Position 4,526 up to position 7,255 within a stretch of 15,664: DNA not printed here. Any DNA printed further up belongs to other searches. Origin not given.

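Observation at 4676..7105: MtrC/OmcA-like split-barrel decaheme architecture in a Pcc-type context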

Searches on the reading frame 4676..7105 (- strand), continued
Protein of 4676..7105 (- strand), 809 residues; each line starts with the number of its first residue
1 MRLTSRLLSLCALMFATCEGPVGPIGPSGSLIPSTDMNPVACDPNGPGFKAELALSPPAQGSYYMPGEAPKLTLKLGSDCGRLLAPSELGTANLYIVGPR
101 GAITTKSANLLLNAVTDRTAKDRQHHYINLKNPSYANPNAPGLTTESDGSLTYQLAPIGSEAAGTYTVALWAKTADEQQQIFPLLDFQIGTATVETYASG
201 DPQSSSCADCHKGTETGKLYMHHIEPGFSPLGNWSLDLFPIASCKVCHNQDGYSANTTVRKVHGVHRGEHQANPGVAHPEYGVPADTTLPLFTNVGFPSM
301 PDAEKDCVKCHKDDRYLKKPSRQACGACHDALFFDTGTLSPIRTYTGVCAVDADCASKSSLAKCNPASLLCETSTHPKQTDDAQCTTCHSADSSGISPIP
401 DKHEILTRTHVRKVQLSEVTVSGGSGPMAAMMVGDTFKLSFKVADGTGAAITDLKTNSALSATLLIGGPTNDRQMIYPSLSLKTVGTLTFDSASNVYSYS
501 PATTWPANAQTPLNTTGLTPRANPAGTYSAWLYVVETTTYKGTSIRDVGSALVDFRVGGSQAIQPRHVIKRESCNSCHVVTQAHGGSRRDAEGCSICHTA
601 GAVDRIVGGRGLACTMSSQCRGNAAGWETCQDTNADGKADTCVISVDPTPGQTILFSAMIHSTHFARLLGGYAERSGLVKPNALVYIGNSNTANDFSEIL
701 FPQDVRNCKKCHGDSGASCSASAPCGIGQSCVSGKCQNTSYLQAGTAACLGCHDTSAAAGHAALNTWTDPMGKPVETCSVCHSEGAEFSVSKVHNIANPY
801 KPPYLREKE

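Call 29: search_solved_structures(query=A1, max_evalue=0.01, show_alignments=4)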
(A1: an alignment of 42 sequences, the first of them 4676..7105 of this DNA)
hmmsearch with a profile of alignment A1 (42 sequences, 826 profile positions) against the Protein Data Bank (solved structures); distinct sequences matched with E-value up to 0.01: 11.
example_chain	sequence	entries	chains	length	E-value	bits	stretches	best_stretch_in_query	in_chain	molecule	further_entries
3pmq_A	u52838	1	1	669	2.8e-25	91.6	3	709-815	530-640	Decaheme cytochrome c MtrF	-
4lmh_A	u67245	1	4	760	1.6e-13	52.7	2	565-621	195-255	Extracellular iron oxide respiratory system surface decaheme cytochrome c component OmcA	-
3ucp_A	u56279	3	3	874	1.3e-07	33.2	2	566-625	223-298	UndA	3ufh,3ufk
9eov_A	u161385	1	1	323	0.00012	23.4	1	561-621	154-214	Extracellular iron oxide respiratory system surface decaheme cytochrome c component MtrC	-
8qbz_A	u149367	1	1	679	0.00041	21.6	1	561-621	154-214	Extracellular iron oxide respiratory system surface decaheme cytochrome c component MtrC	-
7o7g_A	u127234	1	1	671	0.00042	21.6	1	561-621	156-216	Extracellular iron oxide respiratory system surface decaheme cytochrome c component MtrC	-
4lm8_A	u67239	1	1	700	0.00044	21.5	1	561-621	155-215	Extracellular iron oxide respiratory system surface decaheme cytochrome c component MtrC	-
8qc9_A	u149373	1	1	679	0.00047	21.5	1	561-621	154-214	Extracellular iron oxide respiratory system surface decaheme cytochrome c component MtrC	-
7qth_A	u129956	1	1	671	0.00048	21.4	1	561-621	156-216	Extracellular iron oxide respiratory system surface decaheme cytochrome c component MtrC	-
8qbq_A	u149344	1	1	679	0.00048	21.4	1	561-621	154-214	Extracellular iron oxide respiratory system surface decaheme cytochrome c component MtrC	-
2ozy_A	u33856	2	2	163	0.0089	17.2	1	763-822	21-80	Cytochrome c-type protein nrfB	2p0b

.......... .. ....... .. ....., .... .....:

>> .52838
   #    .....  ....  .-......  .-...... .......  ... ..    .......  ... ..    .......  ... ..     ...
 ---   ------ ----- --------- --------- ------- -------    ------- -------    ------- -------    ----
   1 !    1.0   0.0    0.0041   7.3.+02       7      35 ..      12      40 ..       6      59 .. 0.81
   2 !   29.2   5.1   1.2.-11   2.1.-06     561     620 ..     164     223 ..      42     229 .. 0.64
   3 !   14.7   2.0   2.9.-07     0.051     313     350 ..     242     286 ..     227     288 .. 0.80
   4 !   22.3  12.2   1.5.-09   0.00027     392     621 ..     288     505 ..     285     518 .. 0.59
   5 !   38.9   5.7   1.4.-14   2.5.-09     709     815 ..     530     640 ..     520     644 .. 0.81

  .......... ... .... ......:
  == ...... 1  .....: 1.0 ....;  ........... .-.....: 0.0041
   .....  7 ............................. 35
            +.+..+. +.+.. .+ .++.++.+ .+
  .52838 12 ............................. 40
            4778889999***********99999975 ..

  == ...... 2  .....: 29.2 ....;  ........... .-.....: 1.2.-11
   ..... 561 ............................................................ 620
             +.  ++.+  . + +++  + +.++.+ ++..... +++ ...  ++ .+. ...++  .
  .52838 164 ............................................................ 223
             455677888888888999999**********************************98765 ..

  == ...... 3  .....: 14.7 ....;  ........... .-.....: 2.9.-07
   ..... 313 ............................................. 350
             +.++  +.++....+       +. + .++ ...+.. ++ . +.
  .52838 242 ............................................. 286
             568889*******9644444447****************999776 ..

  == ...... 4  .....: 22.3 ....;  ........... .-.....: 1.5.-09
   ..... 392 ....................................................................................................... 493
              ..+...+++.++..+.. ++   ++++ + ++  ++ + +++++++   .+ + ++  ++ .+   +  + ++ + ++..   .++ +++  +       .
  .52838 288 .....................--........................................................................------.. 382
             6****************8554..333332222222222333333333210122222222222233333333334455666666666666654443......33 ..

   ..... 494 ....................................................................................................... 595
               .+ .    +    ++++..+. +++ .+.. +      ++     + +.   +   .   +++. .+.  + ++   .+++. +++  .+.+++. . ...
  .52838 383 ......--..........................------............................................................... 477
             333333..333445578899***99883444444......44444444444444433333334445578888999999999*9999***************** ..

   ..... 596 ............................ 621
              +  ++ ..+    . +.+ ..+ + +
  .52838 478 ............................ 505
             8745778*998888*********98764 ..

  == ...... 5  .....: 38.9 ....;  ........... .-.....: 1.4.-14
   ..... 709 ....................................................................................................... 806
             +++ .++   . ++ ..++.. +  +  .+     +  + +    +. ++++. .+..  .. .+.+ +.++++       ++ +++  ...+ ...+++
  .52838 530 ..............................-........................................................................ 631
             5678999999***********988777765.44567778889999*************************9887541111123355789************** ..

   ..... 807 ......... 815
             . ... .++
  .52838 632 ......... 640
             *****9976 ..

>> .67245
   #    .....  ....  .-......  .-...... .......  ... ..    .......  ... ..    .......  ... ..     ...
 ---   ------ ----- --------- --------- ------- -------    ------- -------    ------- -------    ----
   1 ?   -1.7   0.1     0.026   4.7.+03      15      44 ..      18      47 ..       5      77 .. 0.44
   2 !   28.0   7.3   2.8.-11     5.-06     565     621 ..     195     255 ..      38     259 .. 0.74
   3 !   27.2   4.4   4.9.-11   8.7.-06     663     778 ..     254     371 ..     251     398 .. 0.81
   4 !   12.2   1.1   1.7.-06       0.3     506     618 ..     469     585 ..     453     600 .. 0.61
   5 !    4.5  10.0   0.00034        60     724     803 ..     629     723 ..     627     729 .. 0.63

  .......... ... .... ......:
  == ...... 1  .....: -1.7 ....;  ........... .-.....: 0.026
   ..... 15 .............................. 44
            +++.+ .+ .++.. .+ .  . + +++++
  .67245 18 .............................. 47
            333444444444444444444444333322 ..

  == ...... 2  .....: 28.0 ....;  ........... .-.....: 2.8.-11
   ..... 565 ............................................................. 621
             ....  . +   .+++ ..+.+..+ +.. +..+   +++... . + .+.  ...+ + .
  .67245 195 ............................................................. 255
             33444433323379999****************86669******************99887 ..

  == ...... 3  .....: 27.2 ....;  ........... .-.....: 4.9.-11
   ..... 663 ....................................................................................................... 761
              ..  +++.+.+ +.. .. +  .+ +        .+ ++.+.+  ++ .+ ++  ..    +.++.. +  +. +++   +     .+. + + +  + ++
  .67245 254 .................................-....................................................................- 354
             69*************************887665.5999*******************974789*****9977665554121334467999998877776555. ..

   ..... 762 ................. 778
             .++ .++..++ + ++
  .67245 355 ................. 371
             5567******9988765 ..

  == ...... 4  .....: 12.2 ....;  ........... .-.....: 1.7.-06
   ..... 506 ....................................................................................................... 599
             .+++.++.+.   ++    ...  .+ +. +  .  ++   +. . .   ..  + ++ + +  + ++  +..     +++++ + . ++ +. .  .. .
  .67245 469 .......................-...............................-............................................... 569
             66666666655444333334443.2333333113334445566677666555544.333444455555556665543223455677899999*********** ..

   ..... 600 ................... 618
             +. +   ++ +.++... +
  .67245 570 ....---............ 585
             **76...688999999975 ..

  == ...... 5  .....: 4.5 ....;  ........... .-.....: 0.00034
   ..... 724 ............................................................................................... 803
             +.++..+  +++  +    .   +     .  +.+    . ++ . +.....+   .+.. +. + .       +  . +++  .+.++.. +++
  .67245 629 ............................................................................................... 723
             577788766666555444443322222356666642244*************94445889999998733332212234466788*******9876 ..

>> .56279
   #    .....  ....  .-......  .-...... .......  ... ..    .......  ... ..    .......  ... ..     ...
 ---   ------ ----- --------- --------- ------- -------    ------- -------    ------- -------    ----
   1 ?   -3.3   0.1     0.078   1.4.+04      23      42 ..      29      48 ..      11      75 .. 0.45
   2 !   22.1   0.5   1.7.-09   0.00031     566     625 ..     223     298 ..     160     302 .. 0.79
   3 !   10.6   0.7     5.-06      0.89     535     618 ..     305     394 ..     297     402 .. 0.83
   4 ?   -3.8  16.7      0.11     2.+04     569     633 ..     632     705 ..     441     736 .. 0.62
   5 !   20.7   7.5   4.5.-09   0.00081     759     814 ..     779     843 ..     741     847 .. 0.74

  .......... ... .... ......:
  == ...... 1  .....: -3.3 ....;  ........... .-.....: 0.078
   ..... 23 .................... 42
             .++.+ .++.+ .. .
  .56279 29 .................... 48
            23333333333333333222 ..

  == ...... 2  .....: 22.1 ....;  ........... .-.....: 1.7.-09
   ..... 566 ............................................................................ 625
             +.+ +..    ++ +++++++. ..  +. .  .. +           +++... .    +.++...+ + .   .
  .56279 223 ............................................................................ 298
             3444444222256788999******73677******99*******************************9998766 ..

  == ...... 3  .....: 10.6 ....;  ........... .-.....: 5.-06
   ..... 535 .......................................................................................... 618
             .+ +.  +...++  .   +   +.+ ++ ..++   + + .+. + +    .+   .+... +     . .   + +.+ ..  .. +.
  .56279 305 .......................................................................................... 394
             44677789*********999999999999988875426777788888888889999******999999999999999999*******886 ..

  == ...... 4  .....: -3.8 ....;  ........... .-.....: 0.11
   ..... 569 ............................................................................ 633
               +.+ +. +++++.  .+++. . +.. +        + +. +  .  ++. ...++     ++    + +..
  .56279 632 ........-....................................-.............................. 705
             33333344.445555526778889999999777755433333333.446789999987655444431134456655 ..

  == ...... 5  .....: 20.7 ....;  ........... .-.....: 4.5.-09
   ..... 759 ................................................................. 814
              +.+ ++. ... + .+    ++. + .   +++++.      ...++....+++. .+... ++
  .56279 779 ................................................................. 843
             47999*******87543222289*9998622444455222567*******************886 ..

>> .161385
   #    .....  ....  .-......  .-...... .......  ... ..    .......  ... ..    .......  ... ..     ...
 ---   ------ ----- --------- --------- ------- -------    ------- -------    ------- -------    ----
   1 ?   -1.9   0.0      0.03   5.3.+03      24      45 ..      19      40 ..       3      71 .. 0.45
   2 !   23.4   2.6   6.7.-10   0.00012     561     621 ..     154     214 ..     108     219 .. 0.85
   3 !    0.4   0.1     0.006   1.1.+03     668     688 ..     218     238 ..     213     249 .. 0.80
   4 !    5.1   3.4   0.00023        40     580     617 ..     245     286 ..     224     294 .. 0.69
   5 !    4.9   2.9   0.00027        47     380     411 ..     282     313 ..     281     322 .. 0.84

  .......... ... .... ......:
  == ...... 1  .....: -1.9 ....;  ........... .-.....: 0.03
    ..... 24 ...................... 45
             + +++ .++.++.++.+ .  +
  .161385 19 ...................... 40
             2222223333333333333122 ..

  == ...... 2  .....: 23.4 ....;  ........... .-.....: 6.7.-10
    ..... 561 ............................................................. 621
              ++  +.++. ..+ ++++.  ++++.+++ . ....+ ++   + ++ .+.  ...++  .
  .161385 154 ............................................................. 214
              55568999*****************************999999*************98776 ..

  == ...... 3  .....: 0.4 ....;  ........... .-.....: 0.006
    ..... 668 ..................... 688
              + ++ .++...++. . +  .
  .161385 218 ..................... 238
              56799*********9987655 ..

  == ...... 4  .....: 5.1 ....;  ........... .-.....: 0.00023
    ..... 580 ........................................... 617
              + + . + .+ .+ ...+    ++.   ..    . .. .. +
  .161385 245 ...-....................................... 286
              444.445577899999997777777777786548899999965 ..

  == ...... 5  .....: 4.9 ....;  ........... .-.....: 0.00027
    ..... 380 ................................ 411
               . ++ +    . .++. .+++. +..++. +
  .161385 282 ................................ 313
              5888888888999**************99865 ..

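Call 30: find_related_loci(query=A1, collection=genome_contigs, flank=10000)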
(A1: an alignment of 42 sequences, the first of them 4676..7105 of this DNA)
Query A1 (809 aa) in genome_contigs; peptide patterns used: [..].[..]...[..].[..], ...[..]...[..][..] (x = any residue, [..] = any of these).
343 stretches matched a pattern; 278 encode a relative of the query (tblastn E <= 1e-3); the best 80 are kept; 78 distinct loci.
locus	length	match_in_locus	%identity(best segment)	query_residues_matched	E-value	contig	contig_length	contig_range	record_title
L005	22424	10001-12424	78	1-809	0e+0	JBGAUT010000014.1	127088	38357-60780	MAG: Polyangia bacterium isolate MAG_MBR_AS.52 MBRAS-52_NODE_14_length_127088_cov_6.808300, whole genome shotgun sequenc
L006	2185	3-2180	78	57-782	0e+0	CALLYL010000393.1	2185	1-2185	MAG TPA_asm: uncultured Myxococcales bacterium isolate SRR5676476_bin.50_CONCOCT_v1.1_MAG genome assembly, contig: ERZ72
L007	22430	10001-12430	82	1-809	0e+0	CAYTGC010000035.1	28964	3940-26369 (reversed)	MAG TPA_asm: uncultured Myxococcales bacterium isolate SRP189682_co2_104 genome assembly, contig: NODE_2061_length_28964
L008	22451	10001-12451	58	2-807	0e+0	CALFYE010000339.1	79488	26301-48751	MAG TPA_asm: uncultured Myxococcales bacterium isolate SRR6231182_bin.43_CONCOCT_v1.1_MAG genome assembly, contig: ERZ65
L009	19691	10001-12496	52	6-809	0e+0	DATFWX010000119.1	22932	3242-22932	MAG TPA_asm: Polyangia bacterium isolate SMAG_U9502 k141_436476, whole genome shotgun sequence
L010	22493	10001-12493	53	1-809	0e+0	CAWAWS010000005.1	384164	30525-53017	MAG: uncultured delta proteobacterium isolate MFD04540.bin.2.104 genome assembly, contig: contig_1494, whole genome shot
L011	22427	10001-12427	75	1-809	0e+0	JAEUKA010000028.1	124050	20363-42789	MAG: Myxococcales bacterium isolate new MAG-83 k141_2316417, whole genome shotgun sequence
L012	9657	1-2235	55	70-809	0e+0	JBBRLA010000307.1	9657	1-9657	MAG: Polyangia bacterium isolate La1_concoct.199 LA1C_C.199_k141_3255412L_9657_cov_16.6030, whole genome shotgun sequenc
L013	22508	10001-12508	50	3-809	0e+0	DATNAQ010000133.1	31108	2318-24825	MAG TPA_asm: Polyangia bacterium isolate SMAG_U11165 k141_785810, whole genome shotgun sequence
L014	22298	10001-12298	52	47-809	0e+0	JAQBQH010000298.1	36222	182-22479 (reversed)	MAG: Myxococcales bacterium isolate RYN_368 scaffold_5456102, whole genome shotgun sequence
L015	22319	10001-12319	52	42-808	0e+0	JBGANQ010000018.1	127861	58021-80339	MAG: Polyangia bacterium isolate MAG_MBR_H10.6 MBRH10-6_opera_contig_628, whole genome shotgun sequence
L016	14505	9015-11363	50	19-806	0e+0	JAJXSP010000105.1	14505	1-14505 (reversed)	MAG: Myxococcales bacterium isolate BP4.bin10 NODE_5128_length_14505_cov_1.477118, whole genome shotgun sequence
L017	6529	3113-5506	49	19-809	0e+0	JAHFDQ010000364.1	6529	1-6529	MAG: Archangiaceae bacterium isolate nzgw249 NODE_38082_length_6530_cov_2.981744, whole genome shotgun sequence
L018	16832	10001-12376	49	19-807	0e+0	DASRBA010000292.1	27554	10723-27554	MAG TPA_asm: Myxococcaceae bacterium isolate SMAG_U11132 k141_4082022, whole genome shotgun sequence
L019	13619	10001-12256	50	49-796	0e+0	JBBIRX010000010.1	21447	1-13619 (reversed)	MAG: Anaeromyxobacter sp. isolate QNS170220_bin_36 NODE_1300_length_21447_cov_2.40183, whole genome shotgun sequence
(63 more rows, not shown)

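Call 54: search_protein_families(library=pfam, alignment_id=A1, max_evalue=0.001)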
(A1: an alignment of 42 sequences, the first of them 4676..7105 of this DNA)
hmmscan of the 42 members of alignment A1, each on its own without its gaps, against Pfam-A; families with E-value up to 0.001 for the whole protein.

A. member 1, window:4676-7105:- (809 aa): 2 families
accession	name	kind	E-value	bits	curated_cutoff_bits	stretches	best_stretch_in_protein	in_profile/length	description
PF22113.1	Mtrc-MtrF_II-IV_dom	-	2.4e-30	105.8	30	2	566-795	1-176/176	Outer membrane cytochrome MtrC/MtrF-like, domains II/IV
PF14522.11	Cytochrome_C7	-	2.2e-12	47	24.8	0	242-329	14-66/67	Cytochrome c7 and related cytochrome c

B. families by the number of members that match (of 42 scanned): 7 families
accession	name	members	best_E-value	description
PF22113.1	Mtrc-MtrF_II-IV_dom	42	3.7e-33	Outer membrane cytochrome MtrC/MtrF-like, domains II/IV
PF14522.11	Cytochrome_C7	41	7.6e-13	Cytochrome c7 and related cytochrome c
PF01391.23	Collagen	17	1.9e-06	Collagen triple helix repeat (20 copies)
PF09699.15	Paired_CXXCH_1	12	2.2e-08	Doubled CXXCH motif (Paired_CXXCH_1)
PF14537.11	Cytochrom_c3_2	6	2.2e-06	Cytochrome c3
PF23616.1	Ig_GEX2_N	1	0.00042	GEX2 N-terminal Ig-like domain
PF02494.22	HYR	1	0.00089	HYR domain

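Call 69: search_protein_representatives(protein=window:4676-7105:-)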
Query: 809 residues. Proteins with E-value up to 0.001 (for the whole library): 1110; up to 1e-10: 526; up to 1e-30: 118. The best 150 are listed.
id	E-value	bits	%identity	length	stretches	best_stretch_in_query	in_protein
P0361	3.2e-234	796.1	51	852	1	19-807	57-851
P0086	7.9e-214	728.6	48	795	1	39-807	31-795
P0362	4.8e-210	716.1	48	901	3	328-806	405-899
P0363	4.6e-196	669.9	45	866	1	37-802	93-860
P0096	7.1e-196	669.3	47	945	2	20-552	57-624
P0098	4.8e-194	663.2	48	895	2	19-796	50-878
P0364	8.7e-180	616.0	44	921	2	9-644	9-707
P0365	2.5e-176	604.6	44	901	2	19-808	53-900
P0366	3.6e-162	557.8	51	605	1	221-806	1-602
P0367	3.2e-155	534.8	44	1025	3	20-375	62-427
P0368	2.9e-138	478.7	43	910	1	8-801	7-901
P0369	1.1e-136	473.5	50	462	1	346-808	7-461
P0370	3.7e-134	465.1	42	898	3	347-678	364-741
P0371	4.0e-108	379.0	46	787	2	216-657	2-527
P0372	3.0e-101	356.3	46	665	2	320-684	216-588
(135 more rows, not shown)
